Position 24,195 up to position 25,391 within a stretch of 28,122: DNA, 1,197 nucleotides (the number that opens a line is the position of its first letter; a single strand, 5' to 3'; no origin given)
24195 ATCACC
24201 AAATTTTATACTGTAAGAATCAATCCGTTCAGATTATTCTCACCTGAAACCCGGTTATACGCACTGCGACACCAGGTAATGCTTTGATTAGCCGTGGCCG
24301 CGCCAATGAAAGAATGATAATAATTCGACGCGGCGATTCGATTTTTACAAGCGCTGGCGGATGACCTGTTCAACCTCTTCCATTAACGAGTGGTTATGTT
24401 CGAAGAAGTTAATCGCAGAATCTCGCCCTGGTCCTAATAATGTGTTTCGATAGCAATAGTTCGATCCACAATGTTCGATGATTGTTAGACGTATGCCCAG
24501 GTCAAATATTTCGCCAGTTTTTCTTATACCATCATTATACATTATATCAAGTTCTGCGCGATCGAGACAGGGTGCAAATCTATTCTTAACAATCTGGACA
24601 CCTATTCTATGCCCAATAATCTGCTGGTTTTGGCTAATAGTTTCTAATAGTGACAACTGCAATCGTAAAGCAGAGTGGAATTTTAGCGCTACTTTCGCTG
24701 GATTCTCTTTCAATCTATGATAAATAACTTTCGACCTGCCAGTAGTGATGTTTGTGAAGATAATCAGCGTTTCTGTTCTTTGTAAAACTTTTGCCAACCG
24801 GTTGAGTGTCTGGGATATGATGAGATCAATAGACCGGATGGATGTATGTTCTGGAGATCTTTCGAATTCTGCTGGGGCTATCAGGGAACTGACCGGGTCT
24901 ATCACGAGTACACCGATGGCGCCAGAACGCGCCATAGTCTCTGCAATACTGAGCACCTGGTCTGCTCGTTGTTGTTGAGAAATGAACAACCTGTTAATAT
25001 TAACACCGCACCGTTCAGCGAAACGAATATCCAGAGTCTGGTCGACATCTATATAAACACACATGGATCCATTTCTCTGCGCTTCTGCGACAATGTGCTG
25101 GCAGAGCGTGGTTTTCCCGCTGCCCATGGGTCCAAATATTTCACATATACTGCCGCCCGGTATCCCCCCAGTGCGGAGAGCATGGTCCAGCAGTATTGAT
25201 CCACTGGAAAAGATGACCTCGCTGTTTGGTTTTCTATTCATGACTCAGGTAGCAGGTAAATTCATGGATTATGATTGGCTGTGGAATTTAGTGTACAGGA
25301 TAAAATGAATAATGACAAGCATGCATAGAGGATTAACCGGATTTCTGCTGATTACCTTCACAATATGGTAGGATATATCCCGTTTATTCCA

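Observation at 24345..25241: Intact but catalytically gutted, N-terminally truncated RecA paralogue in the recA-recX-rny slot (candidate pseudo-RecA regulator)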

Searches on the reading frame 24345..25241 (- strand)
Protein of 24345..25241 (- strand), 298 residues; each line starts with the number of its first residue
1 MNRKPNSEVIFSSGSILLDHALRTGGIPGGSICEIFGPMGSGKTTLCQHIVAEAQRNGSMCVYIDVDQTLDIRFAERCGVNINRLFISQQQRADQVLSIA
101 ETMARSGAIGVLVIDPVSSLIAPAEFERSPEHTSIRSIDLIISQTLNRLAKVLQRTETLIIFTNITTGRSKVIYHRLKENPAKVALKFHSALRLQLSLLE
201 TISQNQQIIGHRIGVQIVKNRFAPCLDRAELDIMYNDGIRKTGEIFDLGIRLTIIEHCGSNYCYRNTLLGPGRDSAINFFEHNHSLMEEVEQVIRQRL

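Call 3: search_protein_families(library=pfam, proteins=[window:24345-25241:-], max_evalue=0.01)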
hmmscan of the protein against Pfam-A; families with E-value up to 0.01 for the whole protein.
window:24345-25241:- (298 aa): 21 families
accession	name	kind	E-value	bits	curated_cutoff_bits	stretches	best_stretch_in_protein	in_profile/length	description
PF00154.27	RecA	-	2.1e-59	201.6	27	1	10-239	32-261/262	recA bacterial DNA recombination protein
PF21096.2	RecA_C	-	6.4e-13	49.1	27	1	243-297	1-55/57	RecA C-terminal domain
PF06745.19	ATPase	-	2.2e-08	34.2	26.6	1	18-85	8-77/231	KaiC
PF08423.17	Rad51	-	3.3e-08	33.5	22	1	9-167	6-176/244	Rad51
PF13401.12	AAA_22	-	3.1e-05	24.7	27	1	31-119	6-95/130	AAA domain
PF13191.12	AAA_16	-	3.8e-05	24.7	32.6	1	18-89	12-85/167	AAA ATPase domain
PF00004.35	AAA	-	5.7e-05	24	21.2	1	35-164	3-109/131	ATPase family associated with various cellular activities (AAA)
PF13481.12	AAA_25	-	8.2e-05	22.7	27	1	25-129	28-164/195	AAA domain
PF16575.11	CLP1_P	-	0.00018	21.8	26.6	1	37-67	1-31/188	mRNA cleavage and polyadenylation factor CLP1 P-loop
PF20720.3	nSTAND3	-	0.00019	21.6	27.2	1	32-65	19-52/155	Novel STAND NTPase 3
PF24883.2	NPHP3_N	-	0.0002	22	24.8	1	31-66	23-58/164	Nephrocystin 3, N-terminal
PF00005.33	ABC_tran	-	0.00023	22.2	25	1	27-121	8-80/137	ABC transporter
PF01637.24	ATPase_2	-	0.00028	21.2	33.2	1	32-97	22-78/225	ATPase domain predominantly from Archaea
PF13238.12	AAA_18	-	0.00041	21.2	29.4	1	35-117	3-80/128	AAA domain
PF13173.12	AAA_14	-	0.00054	20.4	27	1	33-90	5-58/129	AAA domain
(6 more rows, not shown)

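Call 4: search_protein_families(library=ncbifam, proteins=[window:24345-25241:-], max_evalue=0.01)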
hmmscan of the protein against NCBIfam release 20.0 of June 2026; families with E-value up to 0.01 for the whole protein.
window:24345-25241:- (298 aa): 26 families (the best 25 are shown)
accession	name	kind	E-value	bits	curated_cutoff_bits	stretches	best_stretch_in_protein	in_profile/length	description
TIGR02012.1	tigrfam_recA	equivalog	2.5e-76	257.1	325.3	1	11-296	36-321/321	recombinase RecA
NF007072.0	PRK09519.1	equivalog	2.4e-50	171.7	1024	2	10-221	40-251/790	intein-containing recombinase RecA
TIGR02237.1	recomb_radB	equivalog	9.3e-12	45.2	172.4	1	22-164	4-147/210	DNA repair and recombination protein RadB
NF033429.2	ImuA_translesion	equivalog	2.8e-09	37.1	150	1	8-113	13-119/181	translesion DNA synthesis-associated protein ImuA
TIGR02239.1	recomb_RAD51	equivalog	2.5e-08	33.4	478.05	1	8-163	75-242/316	DNA repair protein RAD51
TIGR03880.1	KaiC_arch_3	hypoth_equivalog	1.3e-07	31.4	249.45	1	22-70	8-56/224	KaiC domain-containing protein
TIGR03881.1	KaiC_arch_4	hypoth_equivalog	1.5e-07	31.4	247.8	1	17-86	9-79/231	KaiC domain-containing protein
NF006799.0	PRK09302.1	equivalog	5e-07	28.7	408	1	6-145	250-399/515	circadian clock protein KaiC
NF003301.0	PRK04301.1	equivalog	5.9e-07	29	259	1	14-178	86-263/316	DNA repair and recombination protein RadA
TIGR00416.1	sms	equivalog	6.2e-06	25.2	403.05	1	9-166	74-222/454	DNA repair protein RadA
TIGR00073.1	hypB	equivalog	1.3e-05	24.8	121.2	1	33-128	33-130/217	hydrogenase nickel incorporation protein HypB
NF004723.0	PRK06067.1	subfamily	1.7e-05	24.4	194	1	6-71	11-75/243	flagellar accessory protein FlaH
TIGR02238.1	recomb_DMC1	equivalog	2.7e-05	23.5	447.7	1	9-164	76-244/314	meiotic recombinase Dmc1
TIGR00929.1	VirB4_CagE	subfamily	0.00012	20.4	643.1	1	35-70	442-478/792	VirB4 family type IV secretion/conjugal transfer ATPase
NF006320.0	PRK08533.1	equivalog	0.00014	21.6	215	1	24-84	18-80/230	flagellar accessory protein FlaH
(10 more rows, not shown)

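Call 7: find_homologous_proteins(query=window:24345-25241:-)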
Query window:24345-25241:- (298 aa): 6789 proteins with E <= 0.001 among 8000 candidates; the best 120 are listed.
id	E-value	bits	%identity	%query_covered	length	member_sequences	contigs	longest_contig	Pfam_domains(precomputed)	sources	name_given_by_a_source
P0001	2.3e-183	626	95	100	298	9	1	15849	PF06745.20,PF08423.18,PF00004.36,PF13401.13,PF00154.28,PF21096.3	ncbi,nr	ncbi:MAG: ATPase domain-containing protein [Chloroflexota bacterium]|nr:ATPase domain-containing pro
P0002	5.9e-91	323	52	99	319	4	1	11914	PF06745.20,PF00154.28,PF21096.3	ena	-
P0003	1.8e-82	295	49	100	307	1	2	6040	PF06745.20,PF08423.18,PF00154.28,PF21096.3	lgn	-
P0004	3.7e-80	287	48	96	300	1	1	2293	PF06745.20,PF08423.18,PF00154.28,PF21096.3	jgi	-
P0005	8.7e-80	286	49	97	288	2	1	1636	PF06745.20,PF08423.18,PF00154.28,PF21096.3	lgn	-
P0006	1.9e-79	285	47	96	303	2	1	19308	PF06745.20,PF13401.13,PF00154.28,PF21096.3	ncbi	-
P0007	3.1e-79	284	46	97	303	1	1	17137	PF06745.20,PF13401.13,PF00154.28,PF21096.3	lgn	-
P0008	6.2e-79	283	48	96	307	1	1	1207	PF06745.20,PF13401.13,PF00154.28,PF21096.3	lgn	-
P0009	1.8e-76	275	49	94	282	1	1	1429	PF00004.36,PF00154.28,PF21096.3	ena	-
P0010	1.0e-75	273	46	100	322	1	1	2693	PF06745.20,PF08423.18,PF00154.28,PF21096.3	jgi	jgi:recombination protein RecA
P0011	1.5e-75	272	46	99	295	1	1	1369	PF00154.28,PF21096.3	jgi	jgi:recombination protein RecA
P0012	2.8e-75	271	45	98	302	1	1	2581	PF06745.20,PF08423.18,PF00154.28,PF21096.3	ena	-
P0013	1.0e-74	269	46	97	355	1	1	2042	PF06745.20,PF24883.3,PF08423.18,PF13401.13,PF00154.28,PF21096.3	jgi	jgi:recombination protein RecA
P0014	1.4e-72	262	45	95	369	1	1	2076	PF06745.20,PF08423.18,PF00154.28,PF21096.3,PF27531.1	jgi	-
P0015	4.0e-72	261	45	95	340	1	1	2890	PF06745.20,PF08423.18,PF00154.28,PF21096.3,PF27531.1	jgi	jgi:recombination protein RecA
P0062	1.2e-69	253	43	97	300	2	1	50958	PF08423.18,PF00154.28,PF21096.3,PF27531.1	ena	-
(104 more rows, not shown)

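Call 9: search_solved_structures(query=window:24345-25241:-, show_alignments=2)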
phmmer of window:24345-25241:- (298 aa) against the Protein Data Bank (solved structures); distinct sequences matched with E-value up to 0.001: 43.
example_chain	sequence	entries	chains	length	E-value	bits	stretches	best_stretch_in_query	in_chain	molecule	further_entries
3cmu_A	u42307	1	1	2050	0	1153.9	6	11-297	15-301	Protein recA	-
3cmt_A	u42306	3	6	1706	7.3e-291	963.6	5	11-297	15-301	Protein recA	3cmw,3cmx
3cmv_A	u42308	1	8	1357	1.1e-232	772.8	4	11-297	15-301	Protein recA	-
5jrj_A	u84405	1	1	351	4.5e-58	200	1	11-296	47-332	Protein RecA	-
9uoo_A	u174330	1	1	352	8.3e-58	199.1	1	11-297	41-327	Protein RecA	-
8s70_D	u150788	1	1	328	2.5e-57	197.6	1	11-298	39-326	Protein RecA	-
8s7g_D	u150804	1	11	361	3.4e-57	197.1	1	11-298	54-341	Protein RecA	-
7jy6_A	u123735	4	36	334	3.4e-57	197.1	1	11-297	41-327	Protein RecA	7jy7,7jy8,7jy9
1n03_A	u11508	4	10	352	4.1e-57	196.8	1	11-297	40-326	RecA protein | REC A | Protein RecA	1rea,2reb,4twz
2rec_A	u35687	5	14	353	4.2e-57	196.8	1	11-297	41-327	RECA | Protein RecA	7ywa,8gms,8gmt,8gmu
1u94_A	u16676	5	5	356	4.3e-57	196.8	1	11-297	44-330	RecA protein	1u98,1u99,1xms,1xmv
8trg_A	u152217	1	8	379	5.2e-57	196.5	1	11-297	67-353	Protein RecA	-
2zrh_A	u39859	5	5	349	2.7e-56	194.2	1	10-298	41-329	Protein recA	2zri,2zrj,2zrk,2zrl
4oqf_A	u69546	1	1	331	4.2e-56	193.5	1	10-298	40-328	Protein RecA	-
2zrc_A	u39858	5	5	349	5e-56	193.3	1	10-298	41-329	Protein recA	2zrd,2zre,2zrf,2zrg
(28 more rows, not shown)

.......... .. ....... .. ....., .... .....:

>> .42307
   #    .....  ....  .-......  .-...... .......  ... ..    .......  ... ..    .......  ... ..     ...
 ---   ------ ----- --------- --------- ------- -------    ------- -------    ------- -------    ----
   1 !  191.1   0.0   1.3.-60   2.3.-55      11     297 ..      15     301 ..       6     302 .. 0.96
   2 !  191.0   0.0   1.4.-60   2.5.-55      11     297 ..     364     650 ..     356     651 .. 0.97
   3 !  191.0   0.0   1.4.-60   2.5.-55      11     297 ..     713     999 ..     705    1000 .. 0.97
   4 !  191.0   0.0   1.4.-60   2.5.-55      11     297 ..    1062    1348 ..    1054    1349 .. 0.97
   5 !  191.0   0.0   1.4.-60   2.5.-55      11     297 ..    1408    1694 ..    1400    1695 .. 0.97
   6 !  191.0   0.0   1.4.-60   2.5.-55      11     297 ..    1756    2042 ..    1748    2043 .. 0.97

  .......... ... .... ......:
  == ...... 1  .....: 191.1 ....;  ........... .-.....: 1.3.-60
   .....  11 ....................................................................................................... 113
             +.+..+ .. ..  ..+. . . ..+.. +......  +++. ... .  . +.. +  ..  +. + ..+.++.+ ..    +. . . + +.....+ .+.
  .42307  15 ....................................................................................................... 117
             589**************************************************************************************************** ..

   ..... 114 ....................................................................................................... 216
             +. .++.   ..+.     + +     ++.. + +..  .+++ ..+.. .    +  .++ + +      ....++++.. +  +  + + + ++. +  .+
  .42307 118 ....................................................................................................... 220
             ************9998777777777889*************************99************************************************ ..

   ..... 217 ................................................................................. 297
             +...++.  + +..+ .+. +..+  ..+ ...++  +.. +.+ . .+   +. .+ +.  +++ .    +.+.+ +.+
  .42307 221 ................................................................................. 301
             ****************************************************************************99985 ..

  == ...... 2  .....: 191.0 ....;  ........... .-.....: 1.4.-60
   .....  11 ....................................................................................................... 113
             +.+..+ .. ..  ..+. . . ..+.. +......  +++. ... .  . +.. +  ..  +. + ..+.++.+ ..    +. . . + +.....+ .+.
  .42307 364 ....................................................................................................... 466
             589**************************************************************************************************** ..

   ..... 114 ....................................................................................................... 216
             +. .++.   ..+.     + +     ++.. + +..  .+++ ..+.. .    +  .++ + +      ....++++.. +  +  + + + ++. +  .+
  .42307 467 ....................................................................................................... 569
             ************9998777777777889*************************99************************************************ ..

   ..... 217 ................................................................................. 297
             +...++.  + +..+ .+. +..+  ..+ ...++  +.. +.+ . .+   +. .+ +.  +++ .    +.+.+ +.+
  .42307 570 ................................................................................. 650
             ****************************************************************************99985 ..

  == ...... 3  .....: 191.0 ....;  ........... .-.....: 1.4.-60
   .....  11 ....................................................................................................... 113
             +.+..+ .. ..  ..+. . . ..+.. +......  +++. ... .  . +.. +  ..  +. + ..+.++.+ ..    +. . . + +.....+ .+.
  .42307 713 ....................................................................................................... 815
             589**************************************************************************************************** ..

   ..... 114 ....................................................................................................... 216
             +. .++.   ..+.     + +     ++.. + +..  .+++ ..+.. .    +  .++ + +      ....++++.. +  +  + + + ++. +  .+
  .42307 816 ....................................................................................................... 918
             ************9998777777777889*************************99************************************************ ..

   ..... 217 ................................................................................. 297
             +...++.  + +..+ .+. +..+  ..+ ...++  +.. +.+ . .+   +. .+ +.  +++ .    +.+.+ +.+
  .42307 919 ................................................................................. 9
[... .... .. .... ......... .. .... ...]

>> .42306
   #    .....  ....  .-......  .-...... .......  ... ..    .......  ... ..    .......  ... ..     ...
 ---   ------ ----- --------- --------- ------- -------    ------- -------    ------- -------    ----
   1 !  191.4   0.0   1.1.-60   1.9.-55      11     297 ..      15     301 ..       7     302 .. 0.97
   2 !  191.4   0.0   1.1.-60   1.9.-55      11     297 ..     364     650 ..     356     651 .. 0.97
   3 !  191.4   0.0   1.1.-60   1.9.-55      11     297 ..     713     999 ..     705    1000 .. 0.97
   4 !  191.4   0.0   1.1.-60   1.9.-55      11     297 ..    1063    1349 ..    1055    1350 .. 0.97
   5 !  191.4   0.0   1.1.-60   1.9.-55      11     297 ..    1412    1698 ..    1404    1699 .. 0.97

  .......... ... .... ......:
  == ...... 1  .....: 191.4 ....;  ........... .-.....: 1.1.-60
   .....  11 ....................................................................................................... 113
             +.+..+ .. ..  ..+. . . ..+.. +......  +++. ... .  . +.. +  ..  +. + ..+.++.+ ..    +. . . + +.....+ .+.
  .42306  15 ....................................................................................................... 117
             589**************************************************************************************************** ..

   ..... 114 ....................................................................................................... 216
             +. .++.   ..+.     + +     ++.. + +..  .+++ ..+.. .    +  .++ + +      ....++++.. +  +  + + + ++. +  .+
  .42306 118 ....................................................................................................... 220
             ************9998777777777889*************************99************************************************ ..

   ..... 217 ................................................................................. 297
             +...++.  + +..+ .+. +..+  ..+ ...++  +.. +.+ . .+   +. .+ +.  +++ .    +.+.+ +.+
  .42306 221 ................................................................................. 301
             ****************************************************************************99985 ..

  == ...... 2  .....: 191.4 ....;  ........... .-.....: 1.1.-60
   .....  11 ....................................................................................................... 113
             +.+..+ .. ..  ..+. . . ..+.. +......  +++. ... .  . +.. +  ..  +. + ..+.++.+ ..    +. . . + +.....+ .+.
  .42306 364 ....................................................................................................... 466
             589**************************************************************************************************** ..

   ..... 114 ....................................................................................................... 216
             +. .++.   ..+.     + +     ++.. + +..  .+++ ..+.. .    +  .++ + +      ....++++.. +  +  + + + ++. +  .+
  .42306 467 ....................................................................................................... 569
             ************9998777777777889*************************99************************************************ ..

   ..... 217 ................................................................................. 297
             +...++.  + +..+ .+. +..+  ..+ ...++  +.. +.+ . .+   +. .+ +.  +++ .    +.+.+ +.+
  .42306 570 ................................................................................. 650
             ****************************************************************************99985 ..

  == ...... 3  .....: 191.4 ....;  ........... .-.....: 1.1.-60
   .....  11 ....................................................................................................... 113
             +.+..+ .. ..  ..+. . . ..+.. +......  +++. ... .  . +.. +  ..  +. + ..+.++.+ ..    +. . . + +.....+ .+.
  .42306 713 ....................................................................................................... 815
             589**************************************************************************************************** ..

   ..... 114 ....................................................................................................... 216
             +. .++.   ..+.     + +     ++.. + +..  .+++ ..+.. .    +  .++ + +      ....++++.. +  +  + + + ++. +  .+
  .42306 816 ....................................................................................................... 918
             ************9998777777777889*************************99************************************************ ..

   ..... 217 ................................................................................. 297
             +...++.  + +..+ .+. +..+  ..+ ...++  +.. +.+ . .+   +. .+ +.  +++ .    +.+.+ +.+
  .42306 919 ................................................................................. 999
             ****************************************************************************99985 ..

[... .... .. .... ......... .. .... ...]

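Call 11: find_encoding_contigs(protein=P0001, flank=8000, max_places=3)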
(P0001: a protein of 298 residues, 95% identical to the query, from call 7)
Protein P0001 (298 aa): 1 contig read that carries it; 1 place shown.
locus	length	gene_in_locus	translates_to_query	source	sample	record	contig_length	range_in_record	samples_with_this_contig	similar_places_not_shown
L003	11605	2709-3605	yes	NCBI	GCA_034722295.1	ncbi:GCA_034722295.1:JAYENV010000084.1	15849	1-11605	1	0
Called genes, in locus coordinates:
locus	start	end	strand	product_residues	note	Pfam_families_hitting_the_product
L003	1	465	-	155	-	PF11361:DUF3159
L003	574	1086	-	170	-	PF13302:Acetyltransf_3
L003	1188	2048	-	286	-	PF03881:Fructosamin_kin, PF01636:APH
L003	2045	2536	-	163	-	PF01451:LMWPc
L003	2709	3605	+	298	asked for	PF00154:RecA_N, PF08423:Rad51 (weak), PF06745:ATPase, PF00004:AAA (weak), PF13401:AAA_22 (faint), PF21096:RecA_C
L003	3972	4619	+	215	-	PF27462:RecX_N, PF21982:RecX_HTH1, PF02631:RecX_HTH2, PF21981:RecX_HTH3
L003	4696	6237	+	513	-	PF12072:RNase_Y_N, PF00013:KH_1, PF01966:HD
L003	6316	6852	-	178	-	-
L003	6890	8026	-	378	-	-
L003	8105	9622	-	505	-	-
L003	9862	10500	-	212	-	PF00753:Lactamase_B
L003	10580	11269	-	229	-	-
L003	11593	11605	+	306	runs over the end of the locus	PF10672:Methyltrans_SAM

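Call 12: find_encoding_contigs(protein=P0002, flank=8000, max_places=3)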
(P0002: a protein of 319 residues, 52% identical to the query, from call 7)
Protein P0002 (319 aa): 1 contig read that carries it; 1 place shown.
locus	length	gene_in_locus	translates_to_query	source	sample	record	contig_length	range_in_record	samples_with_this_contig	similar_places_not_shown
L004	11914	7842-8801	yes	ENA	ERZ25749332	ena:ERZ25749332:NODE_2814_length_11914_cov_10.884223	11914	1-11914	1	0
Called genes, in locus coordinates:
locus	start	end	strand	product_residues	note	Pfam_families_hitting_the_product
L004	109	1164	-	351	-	PF01208:URO-D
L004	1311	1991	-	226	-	PF11361:DUF3159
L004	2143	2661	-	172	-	PF13302:Acetyltransf_3, PF00583:Acetyltransf_1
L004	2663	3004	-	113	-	PF08818:DUF1801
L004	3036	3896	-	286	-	PF03881:Fructosamin_kin, PF01636:APH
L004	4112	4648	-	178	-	PF01451:LMWPc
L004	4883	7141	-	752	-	PF00390:malic, PF03949:Malic_M, PF01515:PTA_PTB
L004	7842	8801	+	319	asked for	PF00154:RecA_N, PF06745:ATPase (weak), PF21096:RecA_C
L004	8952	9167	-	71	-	-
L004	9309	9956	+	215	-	PF27462:RecX_N, PF21982:RecX_HTH1, PF02631:RecX_HTH2, PF21981:RecX_HTH3 (weak)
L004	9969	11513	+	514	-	PF12072:RNase_Y_N, PF00013:KH_1, PF01966:HD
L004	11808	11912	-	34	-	?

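Call 13: find_encoding_contigs(protein=P0006, flank=8000, max_places=3)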
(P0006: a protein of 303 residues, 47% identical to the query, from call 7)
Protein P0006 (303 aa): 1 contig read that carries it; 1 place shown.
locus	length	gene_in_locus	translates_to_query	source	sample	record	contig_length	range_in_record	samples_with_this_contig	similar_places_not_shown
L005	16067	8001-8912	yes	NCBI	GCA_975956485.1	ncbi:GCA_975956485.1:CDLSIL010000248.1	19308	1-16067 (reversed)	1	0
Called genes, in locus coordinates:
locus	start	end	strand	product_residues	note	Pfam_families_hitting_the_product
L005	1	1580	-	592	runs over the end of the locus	PF03717:PBP_dimer, PF00905:Transpeptidase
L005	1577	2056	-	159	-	-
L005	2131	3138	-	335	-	PF01795:Methyltransf_5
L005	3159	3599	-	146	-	PF02381:MraZ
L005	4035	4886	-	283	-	PF03881:Fructosamin_kin, PF01636:APH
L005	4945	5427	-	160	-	PF01451:LMWPc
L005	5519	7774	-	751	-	PF00390:malic, PF03949:Malic_M, PF01515:PTA_PTB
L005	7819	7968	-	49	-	-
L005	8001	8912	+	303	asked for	PF00154:RecA_N, PF06745:ATPase, PF13401:AAA_22 (faint), PF21096:RecA_C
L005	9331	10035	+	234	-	PF27462:RecX_N, PF21982:RecX_HTH1, PF02631:RecX_HTH2, PF21981:RecX_HTH3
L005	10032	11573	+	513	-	PF12072:RNase_Y_N, PF00013:KH_1, PF08668:HDOD (faint), PF01966:HD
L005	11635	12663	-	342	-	PF00717:Peptidase_S24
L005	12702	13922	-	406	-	PF01145:Band_7 (faint)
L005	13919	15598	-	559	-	-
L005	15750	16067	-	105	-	?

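Call 24: find_encoding_contigs(protein=P0062, flank=8000, max_places=2)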
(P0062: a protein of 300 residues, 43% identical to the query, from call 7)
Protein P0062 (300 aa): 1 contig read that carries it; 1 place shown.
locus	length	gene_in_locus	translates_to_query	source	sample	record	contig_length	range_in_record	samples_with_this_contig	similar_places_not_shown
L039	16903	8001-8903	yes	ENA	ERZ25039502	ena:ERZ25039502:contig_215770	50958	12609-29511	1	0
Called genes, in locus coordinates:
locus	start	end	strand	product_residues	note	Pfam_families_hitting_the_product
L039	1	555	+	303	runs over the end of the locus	PF01408:GFO_IDH_MocA, PF02894:GFO_IDH_MocA_C, PF22725:GFO_IDH_MocA_C3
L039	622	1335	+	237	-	PF10740:DUF2529 (faint), PF13580:SIS_2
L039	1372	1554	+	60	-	-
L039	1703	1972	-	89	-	-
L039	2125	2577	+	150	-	PF00294:PfkB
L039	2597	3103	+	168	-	PF00155:Aminotran_1_2 (weak), PF01041:DegT_DnrJ_EryC1, PF01053:Cys_Met_Meta_PP (weak)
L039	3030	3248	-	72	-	-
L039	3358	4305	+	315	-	-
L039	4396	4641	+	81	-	-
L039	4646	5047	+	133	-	-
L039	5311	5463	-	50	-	-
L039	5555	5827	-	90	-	PF01515:PTA_PTB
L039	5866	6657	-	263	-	PF01515:PTA_PTB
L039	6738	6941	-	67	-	PF03949:Malic_M (weak)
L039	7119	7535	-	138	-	PF00390:malic (weak), PF03949:Malic_M (faint)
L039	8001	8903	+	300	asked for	PF00154:RecA_N, PF08423:Rad51, PF27531:MT3502_N (weak), PF21096:RecA_C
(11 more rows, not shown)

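Call 25: find_encoding_contigs(protein=P0007, flank=3000, max_places=2)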
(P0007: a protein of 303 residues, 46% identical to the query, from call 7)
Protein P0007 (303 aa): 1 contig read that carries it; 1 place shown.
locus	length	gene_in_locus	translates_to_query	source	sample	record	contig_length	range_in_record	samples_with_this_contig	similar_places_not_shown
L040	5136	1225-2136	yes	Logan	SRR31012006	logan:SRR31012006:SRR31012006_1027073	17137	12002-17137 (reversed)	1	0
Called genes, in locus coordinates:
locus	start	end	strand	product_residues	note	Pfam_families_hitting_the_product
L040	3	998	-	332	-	?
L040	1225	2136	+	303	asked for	PF00154:RecA_N, PF06745:ATPase, PF13401:AAA_22 (faint), PF21096:RecA_C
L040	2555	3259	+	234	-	PF27462:RecX_N, PF21982:RecX_HTH1, PF02631:RecX_HTH2, PF21981:RecX_HTH3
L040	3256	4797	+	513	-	PF12072:RNase_Y_N, PF00013:KH_1, PF08668:HDOD (faint), PF01966:HD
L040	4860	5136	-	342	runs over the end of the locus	PF00717:Peptidase_S24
